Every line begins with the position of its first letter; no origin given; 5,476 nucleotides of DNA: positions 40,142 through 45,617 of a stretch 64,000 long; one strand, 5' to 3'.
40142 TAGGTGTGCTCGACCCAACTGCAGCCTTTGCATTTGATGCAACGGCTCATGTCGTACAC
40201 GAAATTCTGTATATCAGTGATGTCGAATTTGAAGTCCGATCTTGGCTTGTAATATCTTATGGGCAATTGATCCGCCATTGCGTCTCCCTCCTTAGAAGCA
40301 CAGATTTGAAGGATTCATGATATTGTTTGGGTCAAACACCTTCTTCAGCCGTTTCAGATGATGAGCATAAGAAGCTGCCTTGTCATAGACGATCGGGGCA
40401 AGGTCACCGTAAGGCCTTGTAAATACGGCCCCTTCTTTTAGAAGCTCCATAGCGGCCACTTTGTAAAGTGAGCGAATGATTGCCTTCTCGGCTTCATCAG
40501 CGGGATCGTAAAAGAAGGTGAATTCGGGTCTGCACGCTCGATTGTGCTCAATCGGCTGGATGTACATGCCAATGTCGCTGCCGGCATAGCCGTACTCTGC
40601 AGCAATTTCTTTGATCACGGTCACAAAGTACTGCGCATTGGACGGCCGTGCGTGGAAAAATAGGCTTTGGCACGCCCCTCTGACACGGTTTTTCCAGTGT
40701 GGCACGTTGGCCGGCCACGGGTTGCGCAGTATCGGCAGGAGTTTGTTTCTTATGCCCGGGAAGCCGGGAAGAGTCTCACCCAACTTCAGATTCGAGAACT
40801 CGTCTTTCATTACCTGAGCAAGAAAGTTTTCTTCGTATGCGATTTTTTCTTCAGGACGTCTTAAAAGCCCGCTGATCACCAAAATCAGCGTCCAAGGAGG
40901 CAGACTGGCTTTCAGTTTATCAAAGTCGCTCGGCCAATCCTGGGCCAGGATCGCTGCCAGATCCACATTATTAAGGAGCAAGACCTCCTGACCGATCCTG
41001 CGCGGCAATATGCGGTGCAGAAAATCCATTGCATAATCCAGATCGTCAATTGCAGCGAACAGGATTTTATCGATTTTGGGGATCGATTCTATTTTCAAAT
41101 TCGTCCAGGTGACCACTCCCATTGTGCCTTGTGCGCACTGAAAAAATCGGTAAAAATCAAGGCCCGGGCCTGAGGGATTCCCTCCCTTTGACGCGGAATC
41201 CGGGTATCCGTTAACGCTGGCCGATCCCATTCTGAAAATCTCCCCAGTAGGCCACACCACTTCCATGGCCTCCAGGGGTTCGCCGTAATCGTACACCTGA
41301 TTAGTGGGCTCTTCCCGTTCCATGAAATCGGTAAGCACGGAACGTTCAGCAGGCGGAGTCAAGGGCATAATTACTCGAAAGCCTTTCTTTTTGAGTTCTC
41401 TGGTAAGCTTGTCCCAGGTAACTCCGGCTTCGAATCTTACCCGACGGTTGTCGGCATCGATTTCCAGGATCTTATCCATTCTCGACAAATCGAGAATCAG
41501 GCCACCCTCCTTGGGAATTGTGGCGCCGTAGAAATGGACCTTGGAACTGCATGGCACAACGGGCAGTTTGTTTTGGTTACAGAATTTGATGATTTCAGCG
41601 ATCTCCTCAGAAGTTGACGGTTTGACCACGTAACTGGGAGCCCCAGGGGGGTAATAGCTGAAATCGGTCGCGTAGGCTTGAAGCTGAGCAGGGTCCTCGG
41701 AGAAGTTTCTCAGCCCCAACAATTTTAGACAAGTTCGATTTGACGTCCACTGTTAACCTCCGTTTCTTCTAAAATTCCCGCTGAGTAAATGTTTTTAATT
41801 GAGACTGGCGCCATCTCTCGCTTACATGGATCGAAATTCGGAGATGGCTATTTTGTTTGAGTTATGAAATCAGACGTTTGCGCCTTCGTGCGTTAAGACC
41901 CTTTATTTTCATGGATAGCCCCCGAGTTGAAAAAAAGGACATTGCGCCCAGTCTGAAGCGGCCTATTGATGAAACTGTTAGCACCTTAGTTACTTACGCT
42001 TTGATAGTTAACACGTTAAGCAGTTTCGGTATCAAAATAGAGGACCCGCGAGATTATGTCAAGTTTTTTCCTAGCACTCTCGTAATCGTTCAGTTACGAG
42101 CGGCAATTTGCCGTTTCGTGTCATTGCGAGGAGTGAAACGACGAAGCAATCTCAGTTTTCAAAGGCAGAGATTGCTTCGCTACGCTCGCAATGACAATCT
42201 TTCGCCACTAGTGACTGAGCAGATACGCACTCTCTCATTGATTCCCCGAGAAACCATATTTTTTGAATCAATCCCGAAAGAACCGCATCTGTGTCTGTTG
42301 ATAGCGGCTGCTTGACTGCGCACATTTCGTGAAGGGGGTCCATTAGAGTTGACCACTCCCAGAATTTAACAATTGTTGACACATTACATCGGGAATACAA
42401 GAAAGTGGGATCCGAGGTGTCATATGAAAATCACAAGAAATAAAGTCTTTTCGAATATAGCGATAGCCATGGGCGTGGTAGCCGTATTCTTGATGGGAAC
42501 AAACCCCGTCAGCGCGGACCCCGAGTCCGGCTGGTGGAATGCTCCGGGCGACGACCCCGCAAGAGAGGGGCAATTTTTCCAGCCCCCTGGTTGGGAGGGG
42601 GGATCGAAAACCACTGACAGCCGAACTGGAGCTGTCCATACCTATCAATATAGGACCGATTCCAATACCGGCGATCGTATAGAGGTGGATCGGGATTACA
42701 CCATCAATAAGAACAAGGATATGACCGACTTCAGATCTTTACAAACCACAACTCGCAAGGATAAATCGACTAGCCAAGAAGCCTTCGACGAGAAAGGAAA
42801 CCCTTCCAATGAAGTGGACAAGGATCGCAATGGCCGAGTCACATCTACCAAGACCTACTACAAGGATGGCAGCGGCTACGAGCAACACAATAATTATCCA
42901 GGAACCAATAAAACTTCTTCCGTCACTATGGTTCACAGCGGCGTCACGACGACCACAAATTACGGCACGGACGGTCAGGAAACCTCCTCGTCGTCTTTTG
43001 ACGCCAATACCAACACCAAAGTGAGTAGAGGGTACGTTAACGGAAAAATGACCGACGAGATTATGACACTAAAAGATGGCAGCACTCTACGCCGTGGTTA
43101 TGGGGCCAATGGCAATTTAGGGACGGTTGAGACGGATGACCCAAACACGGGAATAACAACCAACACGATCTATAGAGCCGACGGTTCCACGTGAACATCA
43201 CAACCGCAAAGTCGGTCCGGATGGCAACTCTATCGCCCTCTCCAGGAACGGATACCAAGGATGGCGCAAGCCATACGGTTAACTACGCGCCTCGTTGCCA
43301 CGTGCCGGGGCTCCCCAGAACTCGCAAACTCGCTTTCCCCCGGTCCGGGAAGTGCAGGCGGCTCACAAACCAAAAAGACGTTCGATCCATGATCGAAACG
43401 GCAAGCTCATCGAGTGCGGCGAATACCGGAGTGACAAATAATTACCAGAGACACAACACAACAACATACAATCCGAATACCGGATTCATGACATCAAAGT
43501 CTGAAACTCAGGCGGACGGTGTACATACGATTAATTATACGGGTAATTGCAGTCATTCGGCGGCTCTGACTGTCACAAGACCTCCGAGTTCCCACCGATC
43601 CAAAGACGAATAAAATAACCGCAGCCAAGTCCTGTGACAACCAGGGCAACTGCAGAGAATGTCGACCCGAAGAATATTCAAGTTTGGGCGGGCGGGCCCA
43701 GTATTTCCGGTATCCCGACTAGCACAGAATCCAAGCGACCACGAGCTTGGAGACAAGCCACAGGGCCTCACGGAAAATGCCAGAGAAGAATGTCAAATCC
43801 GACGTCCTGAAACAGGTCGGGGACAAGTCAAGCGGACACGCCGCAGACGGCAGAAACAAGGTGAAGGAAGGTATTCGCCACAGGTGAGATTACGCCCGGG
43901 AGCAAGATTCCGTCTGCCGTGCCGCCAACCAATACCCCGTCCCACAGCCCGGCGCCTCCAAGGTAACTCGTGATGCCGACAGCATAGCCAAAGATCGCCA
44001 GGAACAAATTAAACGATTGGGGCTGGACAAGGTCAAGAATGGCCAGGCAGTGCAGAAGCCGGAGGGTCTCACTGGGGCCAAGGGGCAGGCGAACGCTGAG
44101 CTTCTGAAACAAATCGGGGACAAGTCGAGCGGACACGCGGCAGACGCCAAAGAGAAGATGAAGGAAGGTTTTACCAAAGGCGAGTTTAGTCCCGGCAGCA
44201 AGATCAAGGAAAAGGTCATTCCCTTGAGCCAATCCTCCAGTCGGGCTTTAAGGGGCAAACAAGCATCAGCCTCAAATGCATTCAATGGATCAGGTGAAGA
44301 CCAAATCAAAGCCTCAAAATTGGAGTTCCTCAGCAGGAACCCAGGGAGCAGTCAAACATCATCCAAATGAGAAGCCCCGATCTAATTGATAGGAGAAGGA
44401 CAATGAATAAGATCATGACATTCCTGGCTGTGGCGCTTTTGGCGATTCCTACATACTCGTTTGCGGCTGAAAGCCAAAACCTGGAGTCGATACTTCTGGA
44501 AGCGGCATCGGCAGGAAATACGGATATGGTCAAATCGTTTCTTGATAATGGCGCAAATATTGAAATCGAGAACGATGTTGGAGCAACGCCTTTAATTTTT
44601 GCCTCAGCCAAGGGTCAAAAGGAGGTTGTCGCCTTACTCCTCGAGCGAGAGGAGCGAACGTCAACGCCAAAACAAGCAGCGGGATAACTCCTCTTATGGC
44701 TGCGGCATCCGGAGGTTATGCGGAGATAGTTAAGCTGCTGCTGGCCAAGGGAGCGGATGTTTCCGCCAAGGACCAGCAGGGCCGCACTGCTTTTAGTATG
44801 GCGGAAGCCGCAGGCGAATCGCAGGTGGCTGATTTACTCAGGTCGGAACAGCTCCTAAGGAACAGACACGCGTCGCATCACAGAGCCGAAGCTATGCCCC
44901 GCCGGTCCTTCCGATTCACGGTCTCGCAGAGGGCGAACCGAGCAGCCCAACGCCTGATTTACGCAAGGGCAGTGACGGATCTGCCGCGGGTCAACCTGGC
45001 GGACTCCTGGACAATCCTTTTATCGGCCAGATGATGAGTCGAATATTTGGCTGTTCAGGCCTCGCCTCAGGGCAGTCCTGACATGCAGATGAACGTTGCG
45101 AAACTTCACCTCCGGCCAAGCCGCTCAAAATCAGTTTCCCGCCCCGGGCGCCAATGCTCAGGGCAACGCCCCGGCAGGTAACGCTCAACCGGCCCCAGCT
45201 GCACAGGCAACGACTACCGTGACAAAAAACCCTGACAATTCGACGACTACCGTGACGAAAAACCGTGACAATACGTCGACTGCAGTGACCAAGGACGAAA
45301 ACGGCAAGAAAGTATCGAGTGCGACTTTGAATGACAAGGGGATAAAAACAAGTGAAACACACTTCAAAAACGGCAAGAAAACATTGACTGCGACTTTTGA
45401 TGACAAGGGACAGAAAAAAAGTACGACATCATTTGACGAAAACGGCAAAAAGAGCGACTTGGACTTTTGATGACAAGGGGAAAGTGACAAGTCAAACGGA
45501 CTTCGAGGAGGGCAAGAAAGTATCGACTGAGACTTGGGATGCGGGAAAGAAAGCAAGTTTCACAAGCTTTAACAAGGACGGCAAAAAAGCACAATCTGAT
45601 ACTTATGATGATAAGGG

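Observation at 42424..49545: Tandem array (~1.9-kb period) of paralogous cassettes encoding secreted ankyrin proteins and secreted beta-hairpin-repeat / Lys-rich proteins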

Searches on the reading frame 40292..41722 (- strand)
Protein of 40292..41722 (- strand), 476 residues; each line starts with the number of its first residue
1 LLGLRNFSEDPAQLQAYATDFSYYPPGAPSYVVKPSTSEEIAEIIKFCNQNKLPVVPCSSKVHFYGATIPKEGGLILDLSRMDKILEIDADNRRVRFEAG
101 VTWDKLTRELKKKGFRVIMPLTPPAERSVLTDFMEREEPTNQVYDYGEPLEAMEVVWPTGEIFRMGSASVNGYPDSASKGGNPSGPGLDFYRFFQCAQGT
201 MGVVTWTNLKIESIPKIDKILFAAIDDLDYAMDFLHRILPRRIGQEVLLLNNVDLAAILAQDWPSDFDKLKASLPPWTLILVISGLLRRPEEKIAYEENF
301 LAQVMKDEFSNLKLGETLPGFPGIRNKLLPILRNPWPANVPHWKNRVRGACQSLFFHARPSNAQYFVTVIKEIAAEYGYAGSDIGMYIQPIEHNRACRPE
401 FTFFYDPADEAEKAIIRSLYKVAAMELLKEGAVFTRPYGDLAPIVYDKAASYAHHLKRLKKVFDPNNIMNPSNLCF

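Call 9: find_encoding_contigs(protein=window:40292-41722:-, flank=10000, max_places=10)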
Protein window:40292-41722:- (476 aa): no gene with exactly this product is on record in the collection.

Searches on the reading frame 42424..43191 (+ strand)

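Call 6: search_protein_families(library=pfam, proteins=[window:42424-43191:+], max_evalue=0.1)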
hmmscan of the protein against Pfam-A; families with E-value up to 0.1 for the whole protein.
window:42424-43191:+ (256 aa): 1 family
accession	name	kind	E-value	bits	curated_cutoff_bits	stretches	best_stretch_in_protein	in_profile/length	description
PF22385.1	Cas9_C_2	-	0.056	13.7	27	0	64-103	9-48/94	CRISPR-associated endonuclease Cas9, C-terminal domain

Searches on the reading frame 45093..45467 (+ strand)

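Call 6: search_protein_families(library=pfam, proteins=[window:45093-45467:+], max_evalue=0.1)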
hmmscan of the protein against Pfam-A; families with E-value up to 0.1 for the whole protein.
window:45093-45467:+ (125 aa): 1 family
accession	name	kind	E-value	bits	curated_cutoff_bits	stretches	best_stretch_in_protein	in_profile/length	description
PF18752.7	DAAD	-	0.054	13.8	25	1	9-97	67-159/291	Dictyosteliid AID/APOBEC-like Deaminase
